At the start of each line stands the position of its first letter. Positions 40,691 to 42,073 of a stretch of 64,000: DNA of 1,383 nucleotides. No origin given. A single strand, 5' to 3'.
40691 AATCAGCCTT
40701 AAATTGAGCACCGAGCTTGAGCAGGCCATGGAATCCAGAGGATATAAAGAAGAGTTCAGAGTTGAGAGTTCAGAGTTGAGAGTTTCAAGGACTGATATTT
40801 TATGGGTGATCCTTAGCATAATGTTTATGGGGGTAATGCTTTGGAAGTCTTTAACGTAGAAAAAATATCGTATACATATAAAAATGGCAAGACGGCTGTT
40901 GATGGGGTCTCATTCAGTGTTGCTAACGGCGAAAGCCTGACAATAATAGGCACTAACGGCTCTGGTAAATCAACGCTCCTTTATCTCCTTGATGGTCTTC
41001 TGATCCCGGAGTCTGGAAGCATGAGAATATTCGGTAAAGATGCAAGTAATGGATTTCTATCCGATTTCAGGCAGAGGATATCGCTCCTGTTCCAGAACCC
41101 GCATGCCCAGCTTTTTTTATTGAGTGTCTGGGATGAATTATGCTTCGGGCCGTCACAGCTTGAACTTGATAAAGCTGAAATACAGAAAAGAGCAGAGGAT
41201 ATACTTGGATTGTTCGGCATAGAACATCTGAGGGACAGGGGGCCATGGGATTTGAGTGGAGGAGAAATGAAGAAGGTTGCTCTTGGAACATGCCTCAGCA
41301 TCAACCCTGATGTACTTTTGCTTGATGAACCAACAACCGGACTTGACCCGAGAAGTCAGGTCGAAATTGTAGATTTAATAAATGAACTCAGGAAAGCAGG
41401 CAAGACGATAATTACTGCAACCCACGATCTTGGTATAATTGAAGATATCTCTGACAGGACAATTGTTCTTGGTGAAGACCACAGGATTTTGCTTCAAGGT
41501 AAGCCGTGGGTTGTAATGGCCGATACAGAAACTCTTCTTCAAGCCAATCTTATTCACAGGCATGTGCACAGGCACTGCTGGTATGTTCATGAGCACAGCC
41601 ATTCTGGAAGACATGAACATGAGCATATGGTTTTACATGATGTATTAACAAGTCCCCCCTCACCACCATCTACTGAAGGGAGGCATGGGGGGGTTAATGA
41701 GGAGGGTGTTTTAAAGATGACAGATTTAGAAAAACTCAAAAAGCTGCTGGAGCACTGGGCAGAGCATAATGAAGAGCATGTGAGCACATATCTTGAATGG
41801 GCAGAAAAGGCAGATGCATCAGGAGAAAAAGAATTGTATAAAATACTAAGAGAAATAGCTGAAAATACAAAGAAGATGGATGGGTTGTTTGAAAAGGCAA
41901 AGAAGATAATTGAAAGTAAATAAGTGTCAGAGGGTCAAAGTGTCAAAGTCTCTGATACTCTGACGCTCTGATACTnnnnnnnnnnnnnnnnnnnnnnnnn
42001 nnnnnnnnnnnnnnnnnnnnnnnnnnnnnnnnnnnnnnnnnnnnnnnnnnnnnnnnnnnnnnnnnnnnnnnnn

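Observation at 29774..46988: Nested C-run/G-run hairpin element inserted in frame in three genes (metG, cbiO tail, slt) and once in intergenic DNA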

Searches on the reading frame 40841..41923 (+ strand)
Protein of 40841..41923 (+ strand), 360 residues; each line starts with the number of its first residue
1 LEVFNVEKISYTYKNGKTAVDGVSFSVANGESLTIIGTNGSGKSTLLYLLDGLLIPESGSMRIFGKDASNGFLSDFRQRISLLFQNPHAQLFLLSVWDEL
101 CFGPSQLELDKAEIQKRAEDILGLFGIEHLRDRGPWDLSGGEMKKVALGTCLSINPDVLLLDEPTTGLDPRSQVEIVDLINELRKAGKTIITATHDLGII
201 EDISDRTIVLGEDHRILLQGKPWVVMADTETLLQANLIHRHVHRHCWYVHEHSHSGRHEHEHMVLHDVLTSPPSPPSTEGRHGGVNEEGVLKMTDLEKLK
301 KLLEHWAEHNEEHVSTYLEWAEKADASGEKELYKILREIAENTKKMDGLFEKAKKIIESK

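Call 35: search_protein_families(library=pfam, proteins=[window:40841-41923:+], max_evalue=0.001)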
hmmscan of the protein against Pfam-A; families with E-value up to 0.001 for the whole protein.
window:40841-41923:+ (360 aa): 5 families
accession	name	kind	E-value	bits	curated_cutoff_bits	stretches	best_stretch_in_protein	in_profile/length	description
PF00005.33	ABC_tran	-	1.3e-29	104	25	1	21-166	2-137/137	ABC transporter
PF13304.12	AAA_21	-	2e-15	58.1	27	1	111-200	220-303/304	AAA domain, putative AbiEii toxin, Type IV TA system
PF13175.12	AAA_15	-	1e-05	25.8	32.1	0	34-54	27-47/374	AAA ATPase domain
PF02463.25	SMC_N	-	3.8e-05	23.6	40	0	34-195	28-198/220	RecF/RecN/SMC N terminal domain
PF13555.12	AAA_29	-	0.00013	22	27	1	21-58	13-50/61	P-loop containing region of AAA domain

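Call 48: find_homologous_proteins(query=window:40841-41920:+, max_evalue=1e-20)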
Query window:40841-41920:+ (360 aa): 4863 proteins with E <= 1e-20 among 8000 candidates; the best 120 are listed.
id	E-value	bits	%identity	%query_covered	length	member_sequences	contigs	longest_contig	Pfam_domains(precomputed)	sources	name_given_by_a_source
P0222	1.6e-240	815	100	100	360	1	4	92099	PF26551.1,PF00005.34,PF13175.13,PF13304.13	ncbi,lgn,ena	-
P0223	1.4e-192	657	80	99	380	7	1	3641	PF26551.1,PF00005.34,PF13175.13,PF02463.26,PF13304.13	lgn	-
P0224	3.5e-182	623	76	99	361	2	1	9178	PF26551.1,PF00005.34,PF13175.13,PF13304.13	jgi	-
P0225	4.3e-179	613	74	99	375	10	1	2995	PF26551.1,PF00005.34,PF13175.13,PF13304.13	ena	-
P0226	4.5e-179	613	75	99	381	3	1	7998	PF26551.1,PF00005.34,PF13175.13,PF02463.26,PF13304.13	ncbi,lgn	-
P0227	1.5e-177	608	77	99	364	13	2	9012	PF26551.1,PF00005.34,PF13175.13,PF13304.13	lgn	-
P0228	6.7e-176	603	76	99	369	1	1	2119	PF26551.1,PF00005.34,PF13175.13,PF13304.13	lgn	-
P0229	8.1e-174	596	75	99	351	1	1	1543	PF26551.1,PF00005.34,PF13175.13,PF13304.13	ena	-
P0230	2.9e-173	594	74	99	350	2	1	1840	PF26551.1,PF00005.34,PF13175.13,PF13304.13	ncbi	-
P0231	3.6e-173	594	74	99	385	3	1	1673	PF26551.1,PF00005.34,PF13175.13,PF13304.13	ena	-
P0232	8.2e-173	592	75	99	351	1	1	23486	PF26551.1,PF00005.34,PF13175.13,PF13304.13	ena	-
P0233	1.1e-172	592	74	99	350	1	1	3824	PF26551.1,PF00005.34,PF13175.13,PF13304.13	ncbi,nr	ncbi:MAG: ABC transporter ATP-binding protein [Thermodesulfovibrionales bacterium]|nr:ABC transporte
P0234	1.5e-172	592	74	99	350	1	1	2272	PF26551.1,PF00005.34,PF13175.13,PF13304.13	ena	-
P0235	1.6e-172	591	74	99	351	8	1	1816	PF26551.1,PF00005.34,PF13175.13,PF13304.13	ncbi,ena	ncbi:MAG: ABC transporter ATP-binding protein [Planctomycetota bacterium]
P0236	1.9e-172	591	73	99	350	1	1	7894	PF26551.1,PF00005.34,PF13175.13,PF13304.13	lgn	-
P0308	5.4e-137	475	60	99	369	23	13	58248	PF26551.1,PF00005.34,PF02463.26,PF13304.13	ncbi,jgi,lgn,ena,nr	ncbi:MAG: nickel ABC transporter ATP-binding protein [Nitrospirae bacterium CG01_land_8_20_14_3_00_4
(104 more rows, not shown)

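Call 97: find_encoding_contigs(protein=P0224, flank=300, max_places=1)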
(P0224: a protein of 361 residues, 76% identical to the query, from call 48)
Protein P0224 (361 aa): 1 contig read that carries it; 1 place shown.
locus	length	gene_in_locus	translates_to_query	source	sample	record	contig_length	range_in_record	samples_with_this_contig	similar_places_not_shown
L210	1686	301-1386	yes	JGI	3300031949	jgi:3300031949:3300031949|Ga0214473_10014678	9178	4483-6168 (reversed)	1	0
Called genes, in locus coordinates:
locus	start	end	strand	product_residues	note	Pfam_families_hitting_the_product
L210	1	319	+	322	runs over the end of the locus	PF02361:CbiQ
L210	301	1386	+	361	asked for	PF00005:ABC_tran, PF13175:AAA_15 (faint), PF13304:AAA_21, PF26551:DUF8180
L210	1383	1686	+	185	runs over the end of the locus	PF13588:HSDR_N_2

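Call 98: find_encoding_contigs(protein=P0308, flank=300, max_places=1)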
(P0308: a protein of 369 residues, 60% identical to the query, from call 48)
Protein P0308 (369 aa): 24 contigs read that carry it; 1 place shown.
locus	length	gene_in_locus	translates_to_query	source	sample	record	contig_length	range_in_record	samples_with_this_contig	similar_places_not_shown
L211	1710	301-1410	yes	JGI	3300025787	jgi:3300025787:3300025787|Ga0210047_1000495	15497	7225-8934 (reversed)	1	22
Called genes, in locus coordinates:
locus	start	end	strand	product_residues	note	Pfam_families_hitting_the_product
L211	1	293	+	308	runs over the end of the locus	PF02361:CbiQ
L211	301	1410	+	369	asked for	PF00005:ABC_tran, PF02463:SMC_N (faint), PF13304:AAA_21, PF26551:DUF8180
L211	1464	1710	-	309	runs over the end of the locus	PF00291:PALP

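Call 99: find_encoding_contigs(protein=P0223, flank=300, max_places=1)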
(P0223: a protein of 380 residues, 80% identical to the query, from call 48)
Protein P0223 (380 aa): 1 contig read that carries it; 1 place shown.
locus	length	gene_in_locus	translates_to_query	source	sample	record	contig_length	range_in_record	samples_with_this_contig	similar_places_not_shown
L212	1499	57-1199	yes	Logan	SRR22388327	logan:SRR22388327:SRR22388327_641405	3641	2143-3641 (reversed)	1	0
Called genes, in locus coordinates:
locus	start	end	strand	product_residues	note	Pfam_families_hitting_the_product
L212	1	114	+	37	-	?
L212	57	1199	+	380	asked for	PF02463:SMC_N (faint), PF00005:ABC_tran, PF13175:AAA_15 (faint), PF13304:AAA_21 (weak), PF26551:DUF8180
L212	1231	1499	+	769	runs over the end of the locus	PF00912:Transgly, PF17092:PCB_OB, PF00905:Transpeptidase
